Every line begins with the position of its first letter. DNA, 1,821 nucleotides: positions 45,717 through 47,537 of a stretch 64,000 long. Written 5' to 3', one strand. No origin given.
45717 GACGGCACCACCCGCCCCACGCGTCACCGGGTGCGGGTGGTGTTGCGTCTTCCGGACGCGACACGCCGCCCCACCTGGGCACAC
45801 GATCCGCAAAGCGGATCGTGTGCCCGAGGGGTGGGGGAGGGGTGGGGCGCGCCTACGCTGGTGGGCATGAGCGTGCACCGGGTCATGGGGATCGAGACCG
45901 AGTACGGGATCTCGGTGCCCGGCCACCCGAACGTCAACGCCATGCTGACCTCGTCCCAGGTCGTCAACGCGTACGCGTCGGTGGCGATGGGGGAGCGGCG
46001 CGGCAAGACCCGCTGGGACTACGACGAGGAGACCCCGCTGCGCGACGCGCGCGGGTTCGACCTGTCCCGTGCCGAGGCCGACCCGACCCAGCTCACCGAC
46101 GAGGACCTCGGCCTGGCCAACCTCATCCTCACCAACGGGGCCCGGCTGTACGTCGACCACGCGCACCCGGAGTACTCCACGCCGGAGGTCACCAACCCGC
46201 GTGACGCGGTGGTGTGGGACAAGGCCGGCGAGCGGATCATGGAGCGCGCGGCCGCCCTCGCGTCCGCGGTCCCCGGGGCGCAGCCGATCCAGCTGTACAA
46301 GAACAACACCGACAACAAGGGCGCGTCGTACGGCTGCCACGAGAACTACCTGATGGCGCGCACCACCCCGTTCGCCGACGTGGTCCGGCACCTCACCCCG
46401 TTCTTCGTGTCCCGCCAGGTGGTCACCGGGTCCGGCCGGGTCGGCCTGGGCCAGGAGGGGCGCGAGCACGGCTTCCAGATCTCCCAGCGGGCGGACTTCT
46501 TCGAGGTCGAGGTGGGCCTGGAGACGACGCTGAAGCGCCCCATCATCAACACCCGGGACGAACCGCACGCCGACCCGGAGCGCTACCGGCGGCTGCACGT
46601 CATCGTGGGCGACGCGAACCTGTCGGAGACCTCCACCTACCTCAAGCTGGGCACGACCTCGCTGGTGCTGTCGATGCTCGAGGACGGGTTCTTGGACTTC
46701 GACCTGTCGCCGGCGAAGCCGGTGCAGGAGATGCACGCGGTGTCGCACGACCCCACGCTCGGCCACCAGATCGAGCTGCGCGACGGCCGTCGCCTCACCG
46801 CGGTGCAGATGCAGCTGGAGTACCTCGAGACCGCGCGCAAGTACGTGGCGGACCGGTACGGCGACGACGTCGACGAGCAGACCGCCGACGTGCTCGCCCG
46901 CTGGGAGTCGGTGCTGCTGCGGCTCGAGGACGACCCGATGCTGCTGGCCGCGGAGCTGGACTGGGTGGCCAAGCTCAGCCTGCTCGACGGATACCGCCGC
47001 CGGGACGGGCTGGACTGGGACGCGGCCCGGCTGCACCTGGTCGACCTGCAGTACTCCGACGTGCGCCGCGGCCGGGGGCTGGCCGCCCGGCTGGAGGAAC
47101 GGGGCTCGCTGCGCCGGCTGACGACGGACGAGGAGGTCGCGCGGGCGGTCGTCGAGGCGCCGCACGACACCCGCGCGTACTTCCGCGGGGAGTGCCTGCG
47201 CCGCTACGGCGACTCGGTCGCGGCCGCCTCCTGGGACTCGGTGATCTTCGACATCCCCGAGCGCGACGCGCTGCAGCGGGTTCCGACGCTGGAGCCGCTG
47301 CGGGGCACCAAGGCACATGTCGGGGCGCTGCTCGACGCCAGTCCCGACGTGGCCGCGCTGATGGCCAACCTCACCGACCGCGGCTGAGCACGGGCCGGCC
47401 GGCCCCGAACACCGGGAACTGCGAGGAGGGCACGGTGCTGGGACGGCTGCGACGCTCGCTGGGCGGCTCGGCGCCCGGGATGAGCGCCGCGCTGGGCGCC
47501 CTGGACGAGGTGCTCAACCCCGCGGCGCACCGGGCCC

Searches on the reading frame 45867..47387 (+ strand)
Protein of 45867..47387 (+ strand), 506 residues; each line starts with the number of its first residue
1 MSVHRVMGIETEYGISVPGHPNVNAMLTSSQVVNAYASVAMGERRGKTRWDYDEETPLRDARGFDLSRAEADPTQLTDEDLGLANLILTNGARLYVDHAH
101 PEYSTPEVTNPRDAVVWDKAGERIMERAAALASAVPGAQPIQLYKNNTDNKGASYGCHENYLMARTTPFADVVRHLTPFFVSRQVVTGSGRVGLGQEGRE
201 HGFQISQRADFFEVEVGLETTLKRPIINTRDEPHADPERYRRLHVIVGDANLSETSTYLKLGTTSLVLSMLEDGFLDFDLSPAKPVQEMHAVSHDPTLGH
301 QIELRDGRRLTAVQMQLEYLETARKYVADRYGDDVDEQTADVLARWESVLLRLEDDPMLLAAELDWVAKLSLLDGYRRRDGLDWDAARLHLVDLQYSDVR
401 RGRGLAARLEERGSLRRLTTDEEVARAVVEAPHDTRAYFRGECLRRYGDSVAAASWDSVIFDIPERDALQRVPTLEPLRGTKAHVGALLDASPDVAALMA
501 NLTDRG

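Call 10: search_protein_families(library=pfam, proteins=[window:45867-47387:+])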
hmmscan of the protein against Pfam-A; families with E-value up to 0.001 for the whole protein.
window:45867-47387:+ (506 aa): 1 family
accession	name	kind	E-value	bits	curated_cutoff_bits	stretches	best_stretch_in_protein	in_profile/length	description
PF03136.20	Pup_ligase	-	1.4e-191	637.8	25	1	5-459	1-440/441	Pup-ligase protein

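Call 13: find_encoding_contigs(protein=window:45867-47387:+, flank=10000, max_places=10)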
Protein window:45867-47387:+ (506 aa): no gene with exactly this product is on record in the collection.

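Call 14: find_related_loci(query=window:45867-47387:+, collection=genome_contigs, flank=10000)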
Query window:45867-47387:+ (506 aa) in genome_contigs; peptide patterns used: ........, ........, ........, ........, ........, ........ (x = any residue, [..] = any of these).
600 stretches matched a pattern (row limit reached: there are more); 588 encode a relative of the query (tblastn E <= 1e-3); the best 80 are kept; 80 distinct loci.
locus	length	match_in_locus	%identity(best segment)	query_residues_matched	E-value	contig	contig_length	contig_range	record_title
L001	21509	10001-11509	78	1-503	0e+0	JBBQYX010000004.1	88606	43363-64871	MAG: Candidatus Nanopelagicales bacterium isolate Co_metawrap_2184 Cmw_2184_k141_410078_length_88606_cov_15.1161, whole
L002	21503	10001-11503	75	1-503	0e+0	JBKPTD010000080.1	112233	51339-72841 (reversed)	MAG: Actinomycetota bacterium isolate GS_EKS_MAG_00005 GS_EKS_000003328619, whole genome shotgun sequence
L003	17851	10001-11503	75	1-503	0e+0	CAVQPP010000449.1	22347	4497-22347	MAG: uncultured Actinomycetota bacterium isolate MFD10064.bin.2.62 genome assembly, contig: contig_91945, whole genome s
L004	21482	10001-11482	75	1-494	0e+0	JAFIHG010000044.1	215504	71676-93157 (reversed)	MAG: Candidatus Nanopelagicales bacterium isolate HJP_bin4 k141_173796, whole genome shotgun sequence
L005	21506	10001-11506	75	1-503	0e+0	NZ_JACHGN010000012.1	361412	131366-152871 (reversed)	Thermocatellispora tengchongensis strain DSM 45615 Ga0415383_12, whole genome shotgun sequence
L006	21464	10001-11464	76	1-490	0e+0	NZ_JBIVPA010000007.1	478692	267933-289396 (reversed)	Streptomyces sp. NPDC093089 NPDC093089_178_E4.ctg-0007, whole genome shotgun sequence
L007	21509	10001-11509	75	1-505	0e+0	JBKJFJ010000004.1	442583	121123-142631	Streptomyces fenghuangensis strain NRRL-B-24801 NODE_4_length_442583_cov_41.996099, whole genome shotgun sequence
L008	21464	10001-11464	76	1-490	0e+0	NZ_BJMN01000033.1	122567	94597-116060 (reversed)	Streptomyces gardneri strain NBRC 12865 sequence033, whole genome shotgun sequence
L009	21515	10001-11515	75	1-506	0e+0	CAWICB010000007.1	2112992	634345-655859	MAG: uncultured Actinomycetes bacterium isolate MFD09567.bin.1.80 genome assembly, contig: contig_24251, whole genome sh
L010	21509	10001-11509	74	1-505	0e+0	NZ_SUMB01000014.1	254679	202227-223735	Streptomyces piniterrae strain jys28 Scaffold14, whole genome shotgun sequence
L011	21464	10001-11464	76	1-490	0e+0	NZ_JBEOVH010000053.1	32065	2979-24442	Streptomyces sp. NPDC002825 NPDC002825_151_B1.ctg-0053, whole genome shotgun sequence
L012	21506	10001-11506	74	1-503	0e+0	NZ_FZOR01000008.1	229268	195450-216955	Actinomadura meyerae strain DSM 44715, whole genome shotgun sequence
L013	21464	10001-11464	75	1-490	0e+0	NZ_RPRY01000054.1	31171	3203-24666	Streptomyces sp. WAC06614 AA000226-52_WAC06614, whole genome shotgun sequence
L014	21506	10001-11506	74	1-503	0e+0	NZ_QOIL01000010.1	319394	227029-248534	Sphaerisporangium album strain CCTCC AA 208026 scaffold10, whole genome shotgun sequence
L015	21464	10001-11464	76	1-490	0e+0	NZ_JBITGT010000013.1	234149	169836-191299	Streptomyces sp. NPDC050560 NPDC050560_128_G11.ctg-0013, whole genome shotgun sequence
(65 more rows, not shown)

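Call 16: find_homologous_proteins(query=window:45867-47387:+, max_evalue=1e-100)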
Query window:45867-47387:+ (506 aa): 7999 proteins with E <= 1e-100 among 8000 candidates; the best 120 are listed.
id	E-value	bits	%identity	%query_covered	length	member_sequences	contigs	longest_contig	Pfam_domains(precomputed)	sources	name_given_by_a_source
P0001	0.0e+0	1138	100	100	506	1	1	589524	PF03136.21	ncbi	ncbi:MAG: depupylase/deamidase Dop [Candidatus Nanopelagicales bacterium]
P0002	5.4e-283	957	84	100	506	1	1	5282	PF03136.21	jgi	jgi:Pup amidohydrolase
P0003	2.5e-274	929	82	99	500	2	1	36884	PF03136.21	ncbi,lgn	-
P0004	1.4e-270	916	81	99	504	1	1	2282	PF03136.21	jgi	jgi:proteasome accessory factor A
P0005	4.2e-270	915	81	100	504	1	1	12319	PF03136.21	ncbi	-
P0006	5.0e-269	911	81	99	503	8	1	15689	PF03136.21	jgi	jgi:proteasome accessory factor A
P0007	4.5e-268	908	80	100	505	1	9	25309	PF03136.21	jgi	jgi:proteasome accessory factor A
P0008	5.8e-268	908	80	100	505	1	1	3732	PF03136.21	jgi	jgi:proteasome accessory factor A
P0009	1.0e-267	907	81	99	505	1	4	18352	PF03136.21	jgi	jgi:proteasome accessory factor A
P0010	3.0e-265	899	79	99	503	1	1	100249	PF03136.21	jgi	jgi:proteasome accessory factor A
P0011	4.4e-265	898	79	99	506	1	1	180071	PF03136.21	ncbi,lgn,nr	ncbi:MAG: proteasome accessory factor PafA2 [Frankiales bacterium]|nr:proteasome accessory factor Pa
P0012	5.0e-265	898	81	96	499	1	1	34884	PF03136.21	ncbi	-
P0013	5.3e-265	898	80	99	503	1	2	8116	PF03136.21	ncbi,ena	-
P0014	8.1e-265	897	78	100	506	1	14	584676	PF03136.21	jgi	jgi:proteasome accessory factor PafA2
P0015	3.1e-264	895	78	99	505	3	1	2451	PF03136.21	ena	-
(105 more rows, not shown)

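Call 17: find_encoding_contigs(protein=P0003, flank=10000, max_places=3)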
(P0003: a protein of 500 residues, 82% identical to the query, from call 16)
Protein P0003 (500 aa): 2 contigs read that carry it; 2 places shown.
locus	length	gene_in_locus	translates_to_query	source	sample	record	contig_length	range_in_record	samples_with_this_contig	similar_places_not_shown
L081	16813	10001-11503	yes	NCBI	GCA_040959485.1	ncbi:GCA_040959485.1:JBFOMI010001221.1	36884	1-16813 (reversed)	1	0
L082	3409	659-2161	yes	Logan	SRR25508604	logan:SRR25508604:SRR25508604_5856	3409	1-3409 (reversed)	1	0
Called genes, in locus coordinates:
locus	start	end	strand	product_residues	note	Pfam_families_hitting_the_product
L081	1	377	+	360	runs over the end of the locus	PF07690:MFS_1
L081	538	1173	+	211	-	PF00702:Hydrolase, PF12710:HAD, PF13419:HAD_2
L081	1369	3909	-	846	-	PF12704:MacB_PCD, PF02687:FtsX, PF12704:MacB_PCD, PF02687:FtsX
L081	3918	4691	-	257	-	PF00005:ABC_tran, PF02463:SMC_N (faint), PF13304:AAA_21 (faint)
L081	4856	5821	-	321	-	PF12705:PDDEXK_1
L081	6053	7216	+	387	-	PF13398:Peptidase_M50B (weak), PF02163:Peptidase_M50, PF00571:CBS (weak)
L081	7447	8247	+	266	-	PF14801:TrmI-like_N, PF08704:GCD14, PF01135:PCMT, PF00398:RrnaAD (weak)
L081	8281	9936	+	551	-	PF13191:AAA_16 (faint), PF17758:Prot_ATP_ID_OB_N, PF16450:Prot_ATP_ID_OB_C, PF00004:AAA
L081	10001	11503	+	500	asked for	PF03136:Pup_ligase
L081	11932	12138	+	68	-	-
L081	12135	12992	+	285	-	PF00227:Proteasome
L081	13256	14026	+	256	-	PF00227:Proteasome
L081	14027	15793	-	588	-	PF02720:DUF222, PF01844:HNH (weak)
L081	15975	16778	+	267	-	-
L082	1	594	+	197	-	?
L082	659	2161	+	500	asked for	PF03136:Pup_ligase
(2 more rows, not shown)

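Call 18: find_encoding_contigs(protein=P0002, flank=10000, max_places=3)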
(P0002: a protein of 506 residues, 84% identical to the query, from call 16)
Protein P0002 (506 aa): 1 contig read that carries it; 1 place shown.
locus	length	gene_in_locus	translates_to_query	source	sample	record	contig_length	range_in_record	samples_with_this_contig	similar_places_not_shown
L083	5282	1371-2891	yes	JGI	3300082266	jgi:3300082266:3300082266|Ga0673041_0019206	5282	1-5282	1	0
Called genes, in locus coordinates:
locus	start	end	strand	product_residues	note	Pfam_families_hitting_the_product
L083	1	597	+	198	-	?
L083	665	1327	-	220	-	-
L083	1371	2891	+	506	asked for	PF03136:Pup_ligase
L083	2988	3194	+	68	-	-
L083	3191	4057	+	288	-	PF00227:Proteasome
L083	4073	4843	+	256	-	PF00227:Proteasome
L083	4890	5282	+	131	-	?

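Call 19: find_encoding_contigs(protein=P0005, flank=10000, max_places=3)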
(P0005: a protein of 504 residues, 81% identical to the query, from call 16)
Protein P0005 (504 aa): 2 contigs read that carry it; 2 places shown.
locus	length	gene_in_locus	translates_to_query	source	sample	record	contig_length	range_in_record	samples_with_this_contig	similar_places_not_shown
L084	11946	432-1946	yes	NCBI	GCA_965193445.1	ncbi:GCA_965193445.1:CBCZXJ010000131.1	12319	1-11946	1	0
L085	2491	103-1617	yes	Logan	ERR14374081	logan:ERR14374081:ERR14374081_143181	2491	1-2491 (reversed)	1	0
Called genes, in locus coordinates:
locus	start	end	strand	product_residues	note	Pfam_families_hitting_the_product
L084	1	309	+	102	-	?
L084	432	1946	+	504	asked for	PF03136:Pup_ligase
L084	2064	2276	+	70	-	PF05639:Pup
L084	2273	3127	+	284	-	PF00227:Proteasome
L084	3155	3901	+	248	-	PF00227:Proteasome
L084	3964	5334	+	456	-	PF03136:Pup_ligase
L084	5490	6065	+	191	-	PF00254:FKBP_C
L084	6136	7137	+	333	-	PF00254:FKBP_C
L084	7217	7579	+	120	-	PF00254:FKBP_C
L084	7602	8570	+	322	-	PF13280:WYL, PF25583:WCX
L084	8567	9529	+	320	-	PF19187:HTH_PafC, PF13280:WYL, PF25583:WCX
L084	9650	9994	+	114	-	-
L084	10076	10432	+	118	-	PF02416:TatA_B_E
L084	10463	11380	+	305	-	PF00902:TatC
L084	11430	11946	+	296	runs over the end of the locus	?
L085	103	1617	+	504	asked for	PF03136:Pup_ligase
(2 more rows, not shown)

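Call 24: find_encoding_contigs(protein=P0001, flank=10000, max_places=3)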
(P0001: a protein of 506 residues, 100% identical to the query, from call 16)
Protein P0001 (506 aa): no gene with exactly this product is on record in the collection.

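Call 39: search_protein_families(library=pfam, proteins=[L083:1-597:+, L083:665-1327:-], max_evalue=0.01)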
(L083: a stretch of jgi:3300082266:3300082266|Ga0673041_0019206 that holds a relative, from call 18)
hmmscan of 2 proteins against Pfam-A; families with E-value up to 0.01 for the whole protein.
L083:1-597:+ (198 aa): 1 family
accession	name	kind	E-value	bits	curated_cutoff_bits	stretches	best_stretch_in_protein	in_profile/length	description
PF09968.15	DUF2202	-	9.4e-30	104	22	1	67-196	5-134/162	Uncharacterized protein domain (DUF2202)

L083:665-1327:- (220 aa): 0 families

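Call 66: search_protein_families(library=ncbifam, proteins=[L083:665-1327:-], max_evalue=0.00001)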
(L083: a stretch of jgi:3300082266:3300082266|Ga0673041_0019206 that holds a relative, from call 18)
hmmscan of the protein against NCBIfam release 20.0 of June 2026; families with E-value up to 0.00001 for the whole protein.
L083:665-1327:- (220 aa): 0 families
